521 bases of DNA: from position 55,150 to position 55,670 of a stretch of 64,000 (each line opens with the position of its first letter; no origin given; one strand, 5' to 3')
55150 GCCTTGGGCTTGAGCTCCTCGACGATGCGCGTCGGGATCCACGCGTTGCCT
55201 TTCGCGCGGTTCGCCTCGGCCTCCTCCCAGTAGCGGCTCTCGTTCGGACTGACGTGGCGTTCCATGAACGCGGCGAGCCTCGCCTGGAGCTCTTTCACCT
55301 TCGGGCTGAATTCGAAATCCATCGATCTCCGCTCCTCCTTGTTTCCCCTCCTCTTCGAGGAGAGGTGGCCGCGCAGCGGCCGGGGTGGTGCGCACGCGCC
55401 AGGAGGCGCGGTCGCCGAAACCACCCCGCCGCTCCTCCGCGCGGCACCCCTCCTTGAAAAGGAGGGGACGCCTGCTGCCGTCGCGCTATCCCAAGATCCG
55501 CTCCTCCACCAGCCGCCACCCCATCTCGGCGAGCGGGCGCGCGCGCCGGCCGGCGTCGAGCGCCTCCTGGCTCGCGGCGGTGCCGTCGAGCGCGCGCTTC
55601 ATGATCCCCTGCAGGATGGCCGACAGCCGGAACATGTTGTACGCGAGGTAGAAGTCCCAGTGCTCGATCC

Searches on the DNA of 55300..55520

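Call 19: search_rna_families(source=window, start=55300, end=55520, threshold=evalue, max_evalue=10, show_alignments=3)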
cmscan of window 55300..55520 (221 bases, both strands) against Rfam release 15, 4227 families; matches with E-value up to 10: 18.
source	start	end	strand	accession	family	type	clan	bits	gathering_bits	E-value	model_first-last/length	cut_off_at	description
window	55349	55463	-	RF03891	mir-2545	Gene; miRNA;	-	32.4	94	0.00013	1-118/118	no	mir-2545 microRNA precursor family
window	55342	55469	+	RF04119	MIR1858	Gene; miRNA;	-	27.6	137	0.0058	1-197/197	no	MIR1858 microRNA precursor family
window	55348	55464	-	RF04159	MIR1437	Gene; miRNA;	-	27.3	168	0.006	1-192/192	no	MIR1437 microRNA precursor family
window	55343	55470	-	RF04119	MIR1858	Gene; miRNA;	-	25.7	137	0.015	1-197/197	no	MIR1858 microRNA precursor family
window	55349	55463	+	RF03891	mir-2545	Gene; miRNA;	-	24.3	94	0.014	1-118/118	no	mir-2545 microRNA precursor family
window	55348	55464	+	RF04159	MIR1437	Gene; miRNA;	-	23.2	168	0.047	1-192/192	no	MIR1437 microRNA precursor family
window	55360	55452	-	RF03341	mir-943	Gene; miRNA;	-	22.3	95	0.079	1-98/98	no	mir-943 microRNA precursor family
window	55374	55434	+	RF03230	mir-967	Gene; miRNA;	-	17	70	0.94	1-90/90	no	mir-967 microRNA precursor family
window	55402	55438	-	RF00802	mir-207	Gene; miRNA;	-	16.7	88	1.1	22-58/78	no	mir-207 microRNA precursor family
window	55399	55441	-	RF01939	mir-761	Gene; miRNA;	-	16.3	82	0.73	1-65/65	no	mir-761 microRNA precursor family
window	55428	55489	-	RF02683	NiCo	Cis-reg; riboswitch;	CL00122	14.8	37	0.91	1-96/96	no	NiCo (Nickel/Cobalt) riboswitch aptamer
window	55417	55520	-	RF00567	SNORD17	Gene; snRNA; snoRNA; CD-box;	-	14.2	45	0.17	130-238/238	5'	Small nucleolar RNA SNORD17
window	55509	55520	-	RF00523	Prion_pknot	Cis-reg;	-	13.5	39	3.6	29-40/40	5'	Prion pseudoknot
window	55493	55520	+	RF01973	H19_2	Gene; lncRNA;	-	13.3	50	0.32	1-29/69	3'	H19 conserved region 2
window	55394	55468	-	RF02240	Xoo1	Gene; sRNA;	-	13.3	70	6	1-95/95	no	Xanthomonadaceae sRNA Xoo1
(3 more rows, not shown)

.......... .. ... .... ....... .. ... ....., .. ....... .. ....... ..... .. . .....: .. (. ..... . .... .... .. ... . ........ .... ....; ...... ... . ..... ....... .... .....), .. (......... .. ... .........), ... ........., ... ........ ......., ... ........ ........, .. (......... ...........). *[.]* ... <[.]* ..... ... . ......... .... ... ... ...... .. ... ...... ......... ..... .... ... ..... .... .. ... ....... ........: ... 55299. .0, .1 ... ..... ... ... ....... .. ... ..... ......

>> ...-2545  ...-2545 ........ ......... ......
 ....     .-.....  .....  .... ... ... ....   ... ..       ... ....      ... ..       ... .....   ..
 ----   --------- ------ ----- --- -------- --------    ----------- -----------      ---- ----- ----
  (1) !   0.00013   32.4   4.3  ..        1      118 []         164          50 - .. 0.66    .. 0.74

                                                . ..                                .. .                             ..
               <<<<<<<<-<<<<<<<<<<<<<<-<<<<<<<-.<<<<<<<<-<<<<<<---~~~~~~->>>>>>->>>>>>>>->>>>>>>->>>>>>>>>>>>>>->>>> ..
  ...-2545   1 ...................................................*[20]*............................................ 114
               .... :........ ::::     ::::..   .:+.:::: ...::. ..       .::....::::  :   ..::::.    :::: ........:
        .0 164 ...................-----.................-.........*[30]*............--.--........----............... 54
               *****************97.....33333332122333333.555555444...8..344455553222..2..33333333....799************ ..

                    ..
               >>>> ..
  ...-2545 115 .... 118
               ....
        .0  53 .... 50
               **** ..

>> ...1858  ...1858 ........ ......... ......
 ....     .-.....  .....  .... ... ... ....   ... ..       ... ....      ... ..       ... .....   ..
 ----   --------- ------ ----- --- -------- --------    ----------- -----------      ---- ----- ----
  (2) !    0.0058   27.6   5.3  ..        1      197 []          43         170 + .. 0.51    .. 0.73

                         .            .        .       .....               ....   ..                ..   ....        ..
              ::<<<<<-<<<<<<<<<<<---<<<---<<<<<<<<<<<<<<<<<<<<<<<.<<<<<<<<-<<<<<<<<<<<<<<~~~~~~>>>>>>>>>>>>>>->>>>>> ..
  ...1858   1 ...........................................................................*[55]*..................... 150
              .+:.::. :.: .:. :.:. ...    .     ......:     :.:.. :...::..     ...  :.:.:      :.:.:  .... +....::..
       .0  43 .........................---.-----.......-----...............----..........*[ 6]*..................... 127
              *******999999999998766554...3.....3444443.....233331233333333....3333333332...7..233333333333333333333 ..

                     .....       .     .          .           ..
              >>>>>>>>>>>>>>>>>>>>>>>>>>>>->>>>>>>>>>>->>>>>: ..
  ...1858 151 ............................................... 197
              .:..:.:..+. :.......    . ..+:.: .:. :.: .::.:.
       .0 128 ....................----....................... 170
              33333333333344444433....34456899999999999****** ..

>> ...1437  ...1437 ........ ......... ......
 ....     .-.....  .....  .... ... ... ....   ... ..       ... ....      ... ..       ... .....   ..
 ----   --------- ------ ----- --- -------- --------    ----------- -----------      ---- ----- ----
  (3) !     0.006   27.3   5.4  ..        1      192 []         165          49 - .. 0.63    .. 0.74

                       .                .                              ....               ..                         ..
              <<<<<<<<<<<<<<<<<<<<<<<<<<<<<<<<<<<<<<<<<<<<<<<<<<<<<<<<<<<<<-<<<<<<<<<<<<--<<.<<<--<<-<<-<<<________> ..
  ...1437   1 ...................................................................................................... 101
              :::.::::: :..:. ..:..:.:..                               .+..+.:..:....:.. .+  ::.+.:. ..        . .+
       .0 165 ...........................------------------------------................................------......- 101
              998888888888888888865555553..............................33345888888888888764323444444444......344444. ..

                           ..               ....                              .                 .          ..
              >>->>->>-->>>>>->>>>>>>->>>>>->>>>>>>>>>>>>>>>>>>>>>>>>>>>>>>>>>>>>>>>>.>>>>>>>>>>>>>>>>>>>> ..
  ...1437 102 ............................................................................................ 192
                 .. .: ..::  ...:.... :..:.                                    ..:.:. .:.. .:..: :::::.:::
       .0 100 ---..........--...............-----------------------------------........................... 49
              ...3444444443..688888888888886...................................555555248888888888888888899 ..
